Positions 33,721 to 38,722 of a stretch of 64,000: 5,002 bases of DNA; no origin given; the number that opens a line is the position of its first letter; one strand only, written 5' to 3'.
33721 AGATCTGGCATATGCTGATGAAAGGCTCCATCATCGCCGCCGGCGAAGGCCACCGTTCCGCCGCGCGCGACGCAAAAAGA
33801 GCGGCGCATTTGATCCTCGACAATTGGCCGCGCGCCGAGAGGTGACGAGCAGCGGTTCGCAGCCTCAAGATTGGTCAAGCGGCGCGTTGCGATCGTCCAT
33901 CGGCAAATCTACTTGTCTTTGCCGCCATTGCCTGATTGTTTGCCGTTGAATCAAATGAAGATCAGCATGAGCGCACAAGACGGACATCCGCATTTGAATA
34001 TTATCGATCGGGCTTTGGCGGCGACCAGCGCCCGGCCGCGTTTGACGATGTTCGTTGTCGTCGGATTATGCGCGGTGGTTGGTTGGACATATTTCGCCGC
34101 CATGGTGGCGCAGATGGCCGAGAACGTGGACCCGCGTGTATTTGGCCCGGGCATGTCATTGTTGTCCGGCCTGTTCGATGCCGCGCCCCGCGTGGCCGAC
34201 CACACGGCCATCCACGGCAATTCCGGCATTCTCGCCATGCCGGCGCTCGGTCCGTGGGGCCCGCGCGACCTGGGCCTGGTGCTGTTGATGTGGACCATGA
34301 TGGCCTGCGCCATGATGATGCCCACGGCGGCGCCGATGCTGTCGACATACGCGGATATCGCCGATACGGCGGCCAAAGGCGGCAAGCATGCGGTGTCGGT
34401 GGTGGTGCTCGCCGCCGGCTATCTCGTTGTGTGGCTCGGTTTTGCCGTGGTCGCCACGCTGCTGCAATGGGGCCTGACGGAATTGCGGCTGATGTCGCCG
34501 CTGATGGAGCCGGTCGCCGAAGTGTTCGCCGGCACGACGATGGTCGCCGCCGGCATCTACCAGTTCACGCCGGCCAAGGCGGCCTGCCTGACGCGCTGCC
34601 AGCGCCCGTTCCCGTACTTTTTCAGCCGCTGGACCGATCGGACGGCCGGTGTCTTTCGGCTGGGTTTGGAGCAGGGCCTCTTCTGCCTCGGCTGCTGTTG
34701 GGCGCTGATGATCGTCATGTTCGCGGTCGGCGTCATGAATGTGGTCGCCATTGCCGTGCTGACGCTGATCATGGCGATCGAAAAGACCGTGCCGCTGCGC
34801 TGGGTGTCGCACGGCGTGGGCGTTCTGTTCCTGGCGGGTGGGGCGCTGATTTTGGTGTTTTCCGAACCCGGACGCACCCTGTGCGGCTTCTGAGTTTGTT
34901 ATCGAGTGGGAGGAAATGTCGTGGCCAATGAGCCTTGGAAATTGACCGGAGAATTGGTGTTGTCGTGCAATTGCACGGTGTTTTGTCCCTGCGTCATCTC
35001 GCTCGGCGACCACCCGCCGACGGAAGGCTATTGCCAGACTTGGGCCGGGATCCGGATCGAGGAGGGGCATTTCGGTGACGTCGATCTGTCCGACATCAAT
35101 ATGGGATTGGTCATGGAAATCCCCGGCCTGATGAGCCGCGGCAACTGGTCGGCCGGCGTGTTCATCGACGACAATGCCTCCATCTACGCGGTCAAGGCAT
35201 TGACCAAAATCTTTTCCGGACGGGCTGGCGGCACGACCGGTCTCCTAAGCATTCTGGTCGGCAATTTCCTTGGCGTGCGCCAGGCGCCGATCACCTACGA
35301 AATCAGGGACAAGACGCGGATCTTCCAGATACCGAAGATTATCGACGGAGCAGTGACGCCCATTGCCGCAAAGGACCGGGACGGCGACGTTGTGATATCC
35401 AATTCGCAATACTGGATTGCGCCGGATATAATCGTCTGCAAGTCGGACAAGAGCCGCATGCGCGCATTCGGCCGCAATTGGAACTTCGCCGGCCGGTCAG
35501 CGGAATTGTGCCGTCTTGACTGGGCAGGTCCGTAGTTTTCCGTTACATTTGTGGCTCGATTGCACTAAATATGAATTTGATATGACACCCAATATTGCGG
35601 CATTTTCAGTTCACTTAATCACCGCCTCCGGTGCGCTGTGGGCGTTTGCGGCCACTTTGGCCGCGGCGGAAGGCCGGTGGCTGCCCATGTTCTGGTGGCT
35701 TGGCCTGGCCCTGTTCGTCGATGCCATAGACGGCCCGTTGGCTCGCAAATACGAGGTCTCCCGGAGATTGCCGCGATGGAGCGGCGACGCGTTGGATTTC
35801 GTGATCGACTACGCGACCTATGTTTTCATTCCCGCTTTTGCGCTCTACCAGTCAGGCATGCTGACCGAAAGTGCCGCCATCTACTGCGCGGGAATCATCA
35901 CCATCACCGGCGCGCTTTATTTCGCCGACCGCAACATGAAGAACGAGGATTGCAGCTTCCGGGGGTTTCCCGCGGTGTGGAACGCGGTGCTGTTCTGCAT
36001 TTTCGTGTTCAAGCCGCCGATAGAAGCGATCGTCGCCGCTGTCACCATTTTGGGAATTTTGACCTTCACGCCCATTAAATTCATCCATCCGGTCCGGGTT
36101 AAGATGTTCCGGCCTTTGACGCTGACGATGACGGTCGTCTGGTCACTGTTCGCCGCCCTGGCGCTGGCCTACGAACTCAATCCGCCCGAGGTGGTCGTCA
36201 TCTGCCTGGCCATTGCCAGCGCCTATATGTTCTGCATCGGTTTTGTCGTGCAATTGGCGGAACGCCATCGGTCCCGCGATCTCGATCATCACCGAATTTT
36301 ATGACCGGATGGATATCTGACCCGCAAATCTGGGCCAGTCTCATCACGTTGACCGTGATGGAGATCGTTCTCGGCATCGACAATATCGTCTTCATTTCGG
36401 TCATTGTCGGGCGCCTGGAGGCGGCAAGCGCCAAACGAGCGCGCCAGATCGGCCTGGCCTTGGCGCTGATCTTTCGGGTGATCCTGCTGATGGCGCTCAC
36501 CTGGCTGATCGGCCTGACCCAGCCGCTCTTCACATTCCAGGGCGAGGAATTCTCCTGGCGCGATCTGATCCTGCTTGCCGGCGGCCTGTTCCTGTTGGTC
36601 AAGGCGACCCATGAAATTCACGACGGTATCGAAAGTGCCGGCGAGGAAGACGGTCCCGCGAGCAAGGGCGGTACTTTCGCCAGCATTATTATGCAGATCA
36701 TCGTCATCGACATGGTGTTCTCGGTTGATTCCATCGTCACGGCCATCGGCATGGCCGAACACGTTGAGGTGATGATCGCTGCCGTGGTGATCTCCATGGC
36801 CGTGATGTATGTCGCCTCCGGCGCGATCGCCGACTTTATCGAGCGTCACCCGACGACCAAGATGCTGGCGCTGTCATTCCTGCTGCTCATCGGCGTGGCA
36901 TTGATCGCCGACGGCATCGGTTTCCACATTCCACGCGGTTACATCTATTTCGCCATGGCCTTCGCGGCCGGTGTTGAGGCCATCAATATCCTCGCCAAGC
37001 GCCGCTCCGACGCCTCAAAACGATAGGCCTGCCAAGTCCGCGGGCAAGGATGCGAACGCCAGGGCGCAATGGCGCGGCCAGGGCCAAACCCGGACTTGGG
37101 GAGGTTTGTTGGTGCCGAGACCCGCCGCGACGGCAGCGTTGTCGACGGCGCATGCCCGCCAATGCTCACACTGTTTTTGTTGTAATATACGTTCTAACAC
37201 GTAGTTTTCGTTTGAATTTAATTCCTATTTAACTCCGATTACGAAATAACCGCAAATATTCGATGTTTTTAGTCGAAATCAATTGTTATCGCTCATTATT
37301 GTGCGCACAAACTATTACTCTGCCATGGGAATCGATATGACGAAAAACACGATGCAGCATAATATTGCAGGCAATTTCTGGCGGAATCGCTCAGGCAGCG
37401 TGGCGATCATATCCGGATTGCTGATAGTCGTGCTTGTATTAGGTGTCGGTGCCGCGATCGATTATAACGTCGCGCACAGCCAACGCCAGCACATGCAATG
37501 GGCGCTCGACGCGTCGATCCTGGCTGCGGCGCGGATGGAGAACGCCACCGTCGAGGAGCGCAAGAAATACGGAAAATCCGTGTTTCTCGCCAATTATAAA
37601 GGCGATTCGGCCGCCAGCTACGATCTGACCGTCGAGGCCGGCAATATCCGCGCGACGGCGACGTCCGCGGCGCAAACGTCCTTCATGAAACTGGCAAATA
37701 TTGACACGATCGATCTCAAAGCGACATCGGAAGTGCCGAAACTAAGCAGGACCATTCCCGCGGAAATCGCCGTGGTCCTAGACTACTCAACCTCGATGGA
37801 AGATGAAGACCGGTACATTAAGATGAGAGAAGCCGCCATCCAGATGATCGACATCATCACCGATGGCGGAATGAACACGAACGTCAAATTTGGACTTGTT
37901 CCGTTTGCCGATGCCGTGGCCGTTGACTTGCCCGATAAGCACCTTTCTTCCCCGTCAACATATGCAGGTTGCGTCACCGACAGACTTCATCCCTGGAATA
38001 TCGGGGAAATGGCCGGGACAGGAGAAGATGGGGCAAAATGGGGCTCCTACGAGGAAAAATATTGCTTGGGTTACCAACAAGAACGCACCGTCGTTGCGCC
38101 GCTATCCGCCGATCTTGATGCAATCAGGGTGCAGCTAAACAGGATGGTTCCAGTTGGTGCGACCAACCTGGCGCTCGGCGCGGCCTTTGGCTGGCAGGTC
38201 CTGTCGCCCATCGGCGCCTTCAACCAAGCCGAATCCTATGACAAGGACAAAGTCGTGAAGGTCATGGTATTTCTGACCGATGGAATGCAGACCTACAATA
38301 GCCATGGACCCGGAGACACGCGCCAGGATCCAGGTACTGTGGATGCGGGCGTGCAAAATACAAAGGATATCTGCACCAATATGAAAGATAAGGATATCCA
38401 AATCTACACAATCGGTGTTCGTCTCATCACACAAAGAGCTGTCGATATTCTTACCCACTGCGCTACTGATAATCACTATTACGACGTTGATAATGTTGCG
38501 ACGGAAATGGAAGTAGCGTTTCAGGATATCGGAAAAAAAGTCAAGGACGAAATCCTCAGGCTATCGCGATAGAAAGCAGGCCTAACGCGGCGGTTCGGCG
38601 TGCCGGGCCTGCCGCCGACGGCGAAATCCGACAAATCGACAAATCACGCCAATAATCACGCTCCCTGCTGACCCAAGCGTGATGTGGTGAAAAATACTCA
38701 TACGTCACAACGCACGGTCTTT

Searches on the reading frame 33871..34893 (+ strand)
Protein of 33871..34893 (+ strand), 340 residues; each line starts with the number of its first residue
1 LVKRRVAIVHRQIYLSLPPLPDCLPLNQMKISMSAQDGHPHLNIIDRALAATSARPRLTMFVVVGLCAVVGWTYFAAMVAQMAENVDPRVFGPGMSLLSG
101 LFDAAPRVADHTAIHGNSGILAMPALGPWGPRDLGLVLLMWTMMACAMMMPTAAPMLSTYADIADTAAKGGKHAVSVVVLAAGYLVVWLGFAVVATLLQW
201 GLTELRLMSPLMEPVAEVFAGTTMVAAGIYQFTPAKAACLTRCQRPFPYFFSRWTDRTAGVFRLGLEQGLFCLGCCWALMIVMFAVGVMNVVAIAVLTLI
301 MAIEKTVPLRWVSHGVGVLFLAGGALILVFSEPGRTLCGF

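Call 68: search_protein_families(library=pfam, proteins=[window:33871-34893:+], max_evalue=0.0001)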
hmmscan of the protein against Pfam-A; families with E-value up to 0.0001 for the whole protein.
window:33871-34893:+ (340 aa): 1 family
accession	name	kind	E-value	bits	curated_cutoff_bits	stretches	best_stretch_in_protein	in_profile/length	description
PF09948.15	PpoB2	-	3.5e-60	203.6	28.7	1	138-326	1-187/188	Copper chaperone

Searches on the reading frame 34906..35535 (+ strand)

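Call 68: search_protein_families(library=pfam, proteins=[window:34906-35535:+], max_evalue=0.0001)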
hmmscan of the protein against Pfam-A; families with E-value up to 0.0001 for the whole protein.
window:34906-35535:+ (209 aa): 1 family
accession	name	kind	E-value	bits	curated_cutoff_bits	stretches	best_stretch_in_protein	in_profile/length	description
PF07040.16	DUF1326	-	2.9e-48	164.8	25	1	20-197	2-176/177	Protein of unknown function (DUF1326)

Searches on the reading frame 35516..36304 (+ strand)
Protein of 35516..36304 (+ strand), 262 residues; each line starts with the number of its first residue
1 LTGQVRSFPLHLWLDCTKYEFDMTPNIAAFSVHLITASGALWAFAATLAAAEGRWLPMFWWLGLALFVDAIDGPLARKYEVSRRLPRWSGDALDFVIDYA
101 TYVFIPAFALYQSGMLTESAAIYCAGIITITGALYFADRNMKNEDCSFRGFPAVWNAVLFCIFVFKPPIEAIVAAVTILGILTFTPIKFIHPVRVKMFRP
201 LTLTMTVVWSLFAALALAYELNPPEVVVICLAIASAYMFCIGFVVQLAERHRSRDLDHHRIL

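Call 68: search_protein_families(library=pfam, proteins=[window:35516-36304:+], max_evalue=0.0001)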
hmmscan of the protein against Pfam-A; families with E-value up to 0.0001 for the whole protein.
window:35516-36304:+ (262 aa): 1 family
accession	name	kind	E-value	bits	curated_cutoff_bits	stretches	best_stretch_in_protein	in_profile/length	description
PF01066.26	CDP-OH_P_transf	-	3.2e-06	28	22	1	43-178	17-147/152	CDP-alcohol phosphatidyltransferase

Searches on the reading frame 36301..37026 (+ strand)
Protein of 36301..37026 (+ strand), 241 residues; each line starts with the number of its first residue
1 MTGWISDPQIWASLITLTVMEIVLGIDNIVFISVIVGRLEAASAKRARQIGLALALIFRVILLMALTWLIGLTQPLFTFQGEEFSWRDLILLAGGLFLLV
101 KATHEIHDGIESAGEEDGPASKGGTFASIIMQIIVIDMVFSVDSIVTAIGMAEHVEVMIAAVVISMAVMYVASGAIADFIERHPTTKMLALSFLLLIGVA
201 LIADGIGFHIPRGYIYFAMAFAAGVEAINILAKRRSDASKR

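Call 68: search_protein_families(library=pfam, proteins=[window:36301-37026:+], max_evalue=0.0001)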
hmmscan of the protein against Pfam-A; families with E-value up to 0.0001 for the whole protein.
window:36301-37026:+ (241 aa): 1 family
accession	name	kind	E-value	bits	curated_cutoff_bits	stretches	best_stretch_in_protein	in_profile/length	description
PF03741.22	TerC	-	2e-45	155.2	27.8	1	15-204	1-177/178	Integral membrane protein TerC family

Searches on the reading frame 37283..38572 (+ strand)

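Call 68: search_protein_families(library=pfam, proteins=[window:37283-38572:+], max_evalue=0.0001)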
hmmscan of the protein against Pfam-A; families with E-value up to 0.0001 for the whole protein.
window:37283-38572:+ (429 aa): 3 families
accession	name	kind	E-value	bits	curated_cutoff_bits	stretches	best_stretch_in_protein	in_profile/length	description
PF00092.34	VWA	-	1.2e-10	42.4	23.8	1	312-406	92-166/174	von Willebrand factor type A domain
PF13400.11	Tad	-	4.3e-07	30.6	22.3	1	38-84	1-46/47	Putative Flp pilus-assembly TadE/G-like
PF13519.12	VWA_2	-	3.1e-06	28.2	27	0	163-217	2-54/107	von Willebrand factor type A domain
